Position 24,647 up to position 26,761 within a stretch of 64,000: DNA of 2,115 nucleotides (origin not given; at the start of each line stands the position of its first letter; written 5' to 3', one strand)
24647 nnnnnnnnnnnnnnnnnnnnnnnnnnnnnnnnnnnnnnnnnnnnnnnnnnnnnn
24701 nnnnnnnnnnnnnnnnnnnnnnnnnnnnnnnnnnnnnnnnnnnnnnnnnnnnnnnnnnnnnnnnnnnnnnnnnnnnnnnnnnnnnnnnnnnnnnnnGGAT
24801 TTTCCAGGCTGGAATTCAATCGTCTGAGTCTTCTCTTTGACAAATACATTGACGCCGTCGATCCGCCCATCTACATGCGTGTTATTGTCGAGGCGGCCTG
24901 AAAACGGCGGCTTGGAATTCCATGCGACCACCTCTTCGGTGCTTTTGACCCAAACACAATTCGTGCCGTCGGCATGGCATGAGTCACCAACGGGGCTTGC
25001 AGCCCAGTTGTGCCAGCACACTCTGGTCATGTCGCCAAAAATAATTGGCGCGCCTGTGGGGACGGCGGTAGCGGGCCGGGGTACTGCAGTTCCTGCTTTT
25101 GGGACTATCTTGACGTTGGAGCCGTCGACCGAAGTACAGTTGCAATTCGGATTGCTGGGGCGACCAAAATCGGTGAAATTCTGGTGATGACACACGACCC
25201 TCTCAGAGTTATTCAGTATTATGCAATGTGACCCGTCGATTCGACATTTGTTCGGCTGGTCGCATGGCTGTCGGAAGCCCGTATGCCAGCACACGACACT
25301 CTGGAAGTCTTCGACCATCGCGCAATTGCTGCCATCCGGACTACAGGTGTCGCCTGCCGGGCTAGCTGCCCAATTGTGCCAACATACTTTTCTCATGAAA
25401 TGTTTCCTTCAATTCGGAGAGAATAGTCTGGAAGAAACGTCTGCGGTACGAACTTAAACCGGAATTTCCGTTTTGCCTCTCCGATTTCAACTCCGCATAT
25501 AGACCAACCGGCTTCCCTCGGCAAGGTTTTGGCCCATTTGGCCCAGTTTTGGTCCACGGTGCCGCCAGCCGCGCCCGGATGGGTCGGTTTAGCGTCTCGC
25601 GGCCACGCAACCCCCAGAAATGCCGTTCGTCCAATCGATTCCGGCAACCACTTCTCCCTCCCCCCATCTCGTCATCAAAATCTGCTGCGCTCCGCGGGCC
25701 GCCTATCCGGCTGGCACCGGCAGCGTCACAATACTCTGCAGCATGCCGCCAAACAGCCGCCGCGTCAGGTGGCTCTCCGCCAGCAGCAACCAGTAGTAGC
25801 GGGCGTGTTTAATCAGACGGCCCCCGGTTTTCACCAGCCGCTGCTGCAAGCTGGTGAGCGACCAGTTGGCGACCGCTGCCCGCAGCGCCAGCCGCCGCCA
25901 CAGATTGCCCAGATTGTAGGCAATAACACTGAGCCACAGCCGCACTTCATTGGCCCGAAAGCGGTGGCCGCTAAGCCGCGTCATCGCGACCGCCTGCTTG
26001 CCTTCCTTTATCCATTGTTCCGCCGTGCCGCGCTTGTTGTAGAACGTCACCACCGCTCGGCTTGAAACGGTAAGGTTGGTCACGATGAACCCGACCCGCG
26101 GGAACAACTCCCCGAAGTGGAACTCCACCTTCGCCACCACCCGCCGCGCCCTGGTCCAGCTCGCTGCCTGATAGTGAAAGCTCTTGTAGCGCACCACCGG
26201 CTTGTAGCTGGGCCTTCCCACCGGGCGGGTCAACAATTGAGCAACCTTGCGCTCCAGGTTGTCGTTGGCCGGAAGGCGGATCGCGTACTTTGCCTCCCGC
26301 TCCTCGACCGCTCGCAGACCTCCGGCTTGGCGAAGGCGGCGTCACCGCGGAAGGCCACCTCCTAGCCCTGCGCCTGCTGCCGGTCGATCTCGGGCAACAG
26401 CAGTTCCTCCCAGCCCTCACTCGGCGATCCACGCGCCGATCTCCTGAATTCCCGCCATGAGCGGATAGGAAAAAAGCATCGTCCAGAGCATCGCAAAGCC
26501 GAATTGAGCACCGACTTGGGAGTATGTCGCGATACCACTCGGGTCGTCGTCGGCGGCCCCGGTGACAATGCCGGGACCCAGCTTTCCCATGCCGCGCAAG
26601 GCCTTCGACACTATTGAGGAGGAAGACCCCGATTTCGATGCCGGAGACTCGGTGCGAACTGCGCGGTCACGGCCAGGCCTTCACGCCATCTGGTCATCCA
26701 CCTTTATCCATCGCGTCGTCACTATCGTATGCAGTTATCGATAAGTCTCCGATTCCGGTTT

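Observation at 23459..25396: Low-G+C orphan 645-aa protein with CWH-type Cys-rich repeats fused to an isochorismatase-like core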

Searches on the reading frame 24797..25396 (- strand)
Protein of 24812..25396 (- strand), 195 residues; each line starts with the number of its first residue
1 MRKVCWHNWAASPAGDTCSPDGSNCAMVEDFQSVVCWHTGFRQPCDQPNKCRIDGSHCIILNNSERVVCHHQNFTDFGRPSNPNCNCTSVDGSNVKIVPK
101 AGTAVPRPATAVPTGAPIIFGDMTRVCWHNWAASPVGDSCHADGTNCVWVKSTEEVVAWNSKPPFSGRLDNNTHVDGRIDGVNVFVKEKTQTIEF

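Call 15: find_homologous_proteins(query=window:24812-25396:-, max_evalue=0.01)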
Query seq(195 aa) (195 aa): 2 proteins with E <= 0.01 among 68 candidates.
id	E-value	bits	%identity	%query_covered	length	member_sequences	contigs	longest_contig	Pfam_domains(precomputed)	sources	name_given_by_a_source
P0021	3.1e-123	427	91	100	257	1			-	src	-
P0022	1.1e-68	249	98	54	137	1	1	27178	-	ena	-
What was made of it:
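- Tried and rejected: The second homologue search with the N-terminal 195 aa returned only 2 hits, because of the word index (call 15).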

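Call 18: find_encoding_contigs(protein=P0022, flank=10000, max_places=4)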
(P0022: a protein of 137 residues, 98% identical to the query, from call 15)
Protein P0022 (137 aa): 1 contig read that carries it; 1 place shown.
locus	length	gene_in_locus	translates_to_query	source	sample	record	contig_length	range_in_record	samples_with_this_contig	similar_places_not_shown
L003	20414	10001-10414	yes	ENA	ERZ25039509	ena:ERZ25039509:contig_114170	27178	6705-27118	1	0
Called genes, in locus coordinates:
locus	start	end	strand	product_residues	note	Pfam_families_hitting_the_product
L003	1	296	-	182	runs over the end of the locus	PF13560:HTH_31, PF01381:HTH_3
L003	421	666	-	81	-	PF01381:HTH_3 (faint)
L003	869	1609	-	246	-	PF07992:Pyr_redox_2, PF13738:Pyr_redox_3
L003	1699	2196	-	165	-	-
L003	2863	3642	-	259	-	-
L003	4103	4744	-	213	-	PF13247:Fer4_11, PF13237:Fer4_10 (weak), PF14697:Fer4_21 (weak), PF25160:LdpA_Fe-S-bd (weak), PF12838:Fer4_7, PF13187:Fer4_9 (weak), PF00037:Fer4, PF12837:Fer4_6 (weak)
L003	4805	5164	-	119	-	PF00027:cNMP_binding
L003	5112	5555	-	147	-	PF00027:cNMP_binding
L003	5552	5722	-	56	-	-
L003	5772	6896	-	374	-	PF00296:Bac_luciferase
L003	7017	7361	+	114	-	-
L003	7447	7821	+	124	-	-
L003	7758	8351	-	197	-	PF01494:FAD_binding_3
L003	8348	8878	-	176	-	PF01494:FAD_binding_3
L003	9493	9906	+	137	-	PF13701:DDE_Tnp_1_4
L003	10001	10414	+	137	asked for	-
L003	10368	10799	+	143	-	-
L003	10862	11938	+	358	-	-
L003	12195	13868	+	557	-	PF04185:Phosphoesterase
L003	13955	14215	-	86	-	-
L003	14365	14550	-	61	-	-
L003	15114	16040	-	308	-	PF03547:Mem_trans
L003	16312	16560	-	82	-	-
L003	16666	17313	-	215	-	PF00484:Pro_CA (weak)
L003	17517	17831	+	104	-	-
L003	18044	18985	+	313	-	PF00248:Aldo_ket_red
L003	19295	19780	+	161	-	PF00296:Bac_luciferase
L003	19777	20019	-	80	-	-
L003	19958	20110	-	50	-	-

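Call 48: search_solved_structures(query=A4, max_evalue=10)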
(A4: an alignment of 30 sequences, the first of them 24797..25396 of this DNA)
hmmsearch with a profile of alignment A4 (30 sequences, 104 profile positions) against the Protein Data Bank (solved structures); distinct sequences matched with E-value up to 10: 4.
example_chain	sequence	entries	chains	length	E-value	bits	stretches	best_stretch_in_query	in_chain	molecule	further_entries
3pe7_A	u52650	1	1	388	0.017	18.1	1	10-47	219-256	Oligogalacturonate lyase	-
9j4d_F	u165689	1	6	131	0.33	14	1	56-97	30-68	Tubulin polymerization-promoting protein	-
9j4e_E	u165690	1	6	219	0.78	12.8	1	57-97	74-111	Tubulin polymerization-promoting protein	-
9j4f_A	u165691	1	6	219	0.78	12.8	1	57-97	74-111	Tubulin polymerization-promoting protein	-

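Call 51: predict_structure(alignment_id=A4)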
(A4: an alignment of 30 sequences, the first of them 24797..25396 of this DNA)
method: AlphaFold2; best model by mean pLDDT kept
length: 200 residues; sequences in the alignment: 30
mean_pLDDT: 72.6   pTM: 0.54
mean pLDDT of the five models: 72.6, 71.6, 67.9, 66.8, 66.0
residues with pLDDT >= 90: 31; 70-90: 94; 50-70: 57; < 50: 18
segments of 3 or more residues with pLDDT < 50: 104-121
pLDDT, mean of each block of 10 residues (from residue 1): 84 79 82 90 88 90 90 86 86 87 44 30 66 60 65 72 57 58 73 66
secondary structure, 60 per line:
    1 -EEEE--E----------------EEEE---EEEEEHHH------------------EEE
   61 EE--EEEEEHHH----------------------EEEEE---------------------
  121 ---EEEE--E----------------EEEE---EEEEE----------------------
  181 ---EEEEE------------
elements in order: E2-5 E25-28 E32-36 E58-62 E65-69 E95-99 E124-127 E147-150 E154-158 E184-188

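Call 55: fold_search(model_id=the predicted structure, library=pdb)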
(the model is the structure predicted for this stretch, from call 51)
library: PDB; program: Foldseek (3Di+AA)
matches with E <= 10: 19; with E <= 0.001: 0
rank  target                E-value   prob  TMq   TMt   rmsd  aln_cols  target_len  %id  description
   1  9fnm_B                3.2e+00  0.01  0.14  0.12  14.1       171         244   12  Structure of human haptoglobin (released 2025-02-12)
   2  9hej_F                3.4e+00  0.01  0.14  0.11  14.0       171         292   13  Dimeric CD163 bound to human haptoglobin-haemoglobin complex (released 2025-07-02)
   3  2lie_MODEL_1_A        4.3e+00  0.01  0.10  0.13  17.3       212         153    9  NMR structure of the lectin CCL2 (released 2012-06-06)
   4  5ce1                  4.6e+00  0.01  0.14  0.10  13.4       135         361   16  Crystal Structure of Serine protease Hepsin in complex with Inhibitor (released 2016-07-06)
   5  1mza                  5.5e+00  0.01  0.11  0.10  13.1       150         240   10  crystal structure of human pro-granzyme K (released 2003-01-14)
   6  2yuq_MODEL_1_A        6.1e+00  0.01  0.10  0.17  12.9        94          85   10  Solution structure of the SH3 domain of human Tyrosine-protein kinase ITK/TSK (released 2007-10-09)
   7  4b2a_A                6.9e+00  0.01  0.10  0.09  14.4       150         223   10  Structure of the factor Xa-like trypsin variant triple-Ala (TGA) in complex with eglin C (released 2012-08-01)
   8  4b2b_A                7.3e+00  0.01  0.12  0.11  14.3       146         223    9  Structure of the factor Xa-like trypsin variant triple-Ala (TGPA) in complex with eglin C (released 2012-08-01)
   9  8kec_A                7.3e+00  0.01  0.12  0.08  59.5       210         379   17  Cyanophage A-1(L) tail fiber (released 2024-04-10)
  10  3eb8_B                7.8e+00  0.01  0.09  0.06  11.4        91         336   12  VirA (released 2008-09-30)
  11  1qmc_MODEL_1_A        8.7e+00  0.01  0.11  0.24   7.3        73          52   14  C-terminal DNA-binding domain of HIV-1 integrase, NMR, 42 structures (released 1999-12-14)
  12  3eb8_A                8.7e+00  0.01  0.09  0.06  11.4        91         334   12  VirA (released 2008-09-30)
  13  2xxl_A                8.7e+00  0.01  0.14  0.09  18.9       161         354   10  Crystal structure of drosophila Grass clip serine protease of Toll pathway (released 2011-02-09)
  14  2tpi_Z                9.3e+00  0.00  0.11  0.10  14.3       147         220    9  ON THE DISORDERED ACTIVATION DOMAIN IN TRYPSINOGEN. CHEMICAL LABELLING AND LOW-TEMPERATURE CRYSTALLOGRAPHY (released 1982-03-04)
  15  1ezs_C                9.3e+00  0.00  0.10  0.10  14.3       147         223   11  CRYSTAL STRUCTURE OF ECOTIN MUTANT M84R, W67A, G68A, Y69A, D70A BOUND TO RAT ANIONIC TRYPSIN II (released 2000-06-23)
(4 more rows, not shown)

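Call 63: list_cluster_members(proteins=[L003:5772-6896:-, L003:18044-18985:+, L003:12195-13868:+, L003:15114-16040:-, L001:3912-6944:+, L001:13985-16183:-, L001:1888-3105:-, L001:11039-12712:+])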
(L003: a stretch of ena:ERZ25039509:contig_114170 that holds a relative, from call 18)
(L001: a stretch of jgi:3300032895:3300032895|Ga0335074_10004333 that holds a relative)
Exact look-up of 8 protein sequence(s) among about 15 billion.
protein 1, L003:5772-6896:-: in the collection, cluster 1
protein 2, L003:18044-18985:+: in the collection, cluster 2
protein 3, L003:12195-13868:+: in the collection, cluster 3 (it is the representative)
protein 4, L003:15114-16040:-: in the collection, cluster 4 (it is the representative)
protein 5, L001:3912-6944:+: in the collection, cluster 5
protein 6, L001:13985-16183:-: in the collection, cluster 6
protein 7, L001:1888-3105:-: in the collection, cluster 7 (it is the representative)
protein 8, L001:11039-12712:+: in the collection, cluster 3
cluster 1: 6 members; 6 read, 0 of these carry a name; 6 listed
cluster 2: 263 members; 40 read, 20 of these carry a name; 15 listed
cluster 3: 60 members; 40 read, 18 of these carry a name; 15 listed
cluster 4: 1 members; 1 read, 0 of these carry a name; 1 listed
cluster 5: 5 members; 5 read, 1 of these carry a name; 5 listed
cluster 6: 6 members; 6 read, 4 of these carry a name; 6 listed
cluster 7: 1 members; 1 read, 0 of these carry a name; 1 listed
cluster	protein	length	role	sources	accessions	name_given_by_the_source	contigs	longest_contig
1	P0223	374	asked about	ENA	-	-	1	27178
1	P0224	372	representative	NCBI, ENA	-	-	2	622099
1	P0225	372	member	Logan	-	-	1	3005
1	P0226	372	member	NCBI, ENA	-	-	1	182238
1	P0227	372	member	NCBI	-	-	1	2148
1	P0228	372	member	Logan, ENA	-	-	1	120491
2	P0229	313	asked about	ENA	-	-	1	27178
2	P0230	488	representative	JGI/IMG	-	aconitate decarboxylase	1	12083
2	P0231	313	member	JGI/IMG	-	diketogulonate reductase-like aldo/keto reductase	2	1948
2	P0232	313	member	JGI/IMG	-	diketogulonate reductase-like aldo/keto reductase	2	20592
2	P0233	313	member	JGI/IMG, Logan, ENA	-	diketogulonate reductase-like aldo/keto reductase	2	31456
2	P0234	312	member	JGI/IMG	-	diketogulonate reductase-like aldo/keto reductase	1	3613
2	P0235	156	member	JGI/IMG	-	diketogulonate reductase-like aldo/keto reductase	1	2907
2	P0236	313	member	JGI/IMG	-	diketogulonate reductase-like aldo/keto reductase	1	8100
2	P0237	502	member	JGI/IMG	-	aconitate decarboxylase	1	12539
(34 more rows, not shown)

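Call 85: fold_search(model_id=the predicted structure, library=viral)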
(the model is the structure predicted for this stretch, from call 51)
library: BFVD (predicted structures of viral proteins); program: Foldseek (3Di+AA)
matches with E <= 10: 9; with E <= 0.001: 0
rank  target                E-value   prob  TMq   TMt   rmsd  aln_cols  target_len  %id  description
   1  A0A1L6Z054            4.3e+00  0.01  0.08  0.07  19.3       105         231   12  (no name in the UniProt tables at hand)
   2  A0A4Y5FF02            4.5e+00  0.01  0.11  0.07  18.1       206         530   11  Structural protein [Lactobacillus phage 3-521]
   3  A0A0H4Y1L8            6.1e+00  0.00  0.12  0.07  19.5       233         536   10  Uncharacterized protein [Salmon gill poxvirus]
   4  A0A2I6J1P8            7.2e+00  0.01  0.11  0.15  15.8       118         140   10  Truncated IL-1 receptor antagonist [Vaccinia virus]
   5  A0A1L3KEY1            7.7e+00  0.01  0.11  0.04  16.0       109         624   12  (no name in the UniProt tables at hand)
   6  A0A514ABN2            8.6e+00  0.01  0.12  0.14  14.3       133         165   13  (no name in the UniProt tables at hand)
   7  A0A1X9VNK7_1          8.6e+00  0.01  0.12  0.04  16.2       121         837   10  Uncharacterized protein [Mimivirus AB-566-O17]
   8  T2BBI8                9.1e+00  0.01  0.09  0.03  12.9        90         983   10  S protein (Fragment) [Middle East respiratory syndrome-related coronavirus]
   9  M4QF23                9.1e+00  0.00  0.08  0.05  22.0       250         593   13  Virion structural protein [Synechococcus phage S-CAM1]
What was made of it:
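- On Known lectin or carbohydrate-binding families: Foldseek gave E above 3 (calls 55, 85).
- Tried and rejected: Foldseek of the N-terminal model against PDB and BFVD: E above 3 (calls 55, 85).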

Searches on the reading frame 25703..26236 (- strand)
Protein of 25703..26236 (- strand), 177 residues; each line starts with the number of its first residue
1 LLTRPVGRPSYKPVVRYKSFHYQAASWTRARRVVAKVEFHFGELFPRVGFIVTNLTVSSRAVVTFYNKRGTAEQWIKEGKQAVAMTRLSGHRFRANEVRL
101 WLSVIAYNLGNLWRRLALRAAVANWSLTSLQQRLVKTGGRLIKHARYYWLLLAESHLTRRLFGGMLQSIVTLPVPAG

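Call 24: search_protein_families(library=pfam, proteins=[window:25703-26236:-], max_evalue=0.01)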
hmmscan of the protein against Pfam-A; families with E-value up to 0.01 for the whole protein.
window:25703-26236:- (177 aa): 2 families
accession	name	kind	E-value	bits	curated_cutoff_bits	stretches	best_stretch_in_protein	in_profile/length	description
PF13701.12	DDE_Tnp_1_4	-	1.3e-45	155.9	34.7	1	13-172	273-433/435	Transposase DDE domain group 1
PF01609.27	DDE_Tnp_1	-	1.9e-06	28.2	23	1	53-109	144-200/200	Transposase DDE domain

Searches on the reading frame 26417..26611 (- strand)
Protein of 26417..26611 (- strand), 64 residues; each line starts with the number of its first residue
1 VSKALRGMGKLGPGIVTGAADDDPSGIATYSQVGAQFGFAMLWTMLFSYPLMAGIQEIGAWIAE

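Call 24: search_protein_families(library=pfam, proteins=[window:26417-26611:-], max_evalue=0.01)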
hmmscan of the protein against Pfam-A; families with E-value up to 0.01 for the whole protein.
window:26417-26611:- (64 aa): 1 family
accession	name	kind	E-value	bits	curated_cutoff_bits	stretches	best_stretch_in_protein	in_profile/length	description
PF01566.24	Nramp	-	6.5e-08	32.5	29.8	1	27-61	1-35/357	Natural resistance-associated macrophage protein-like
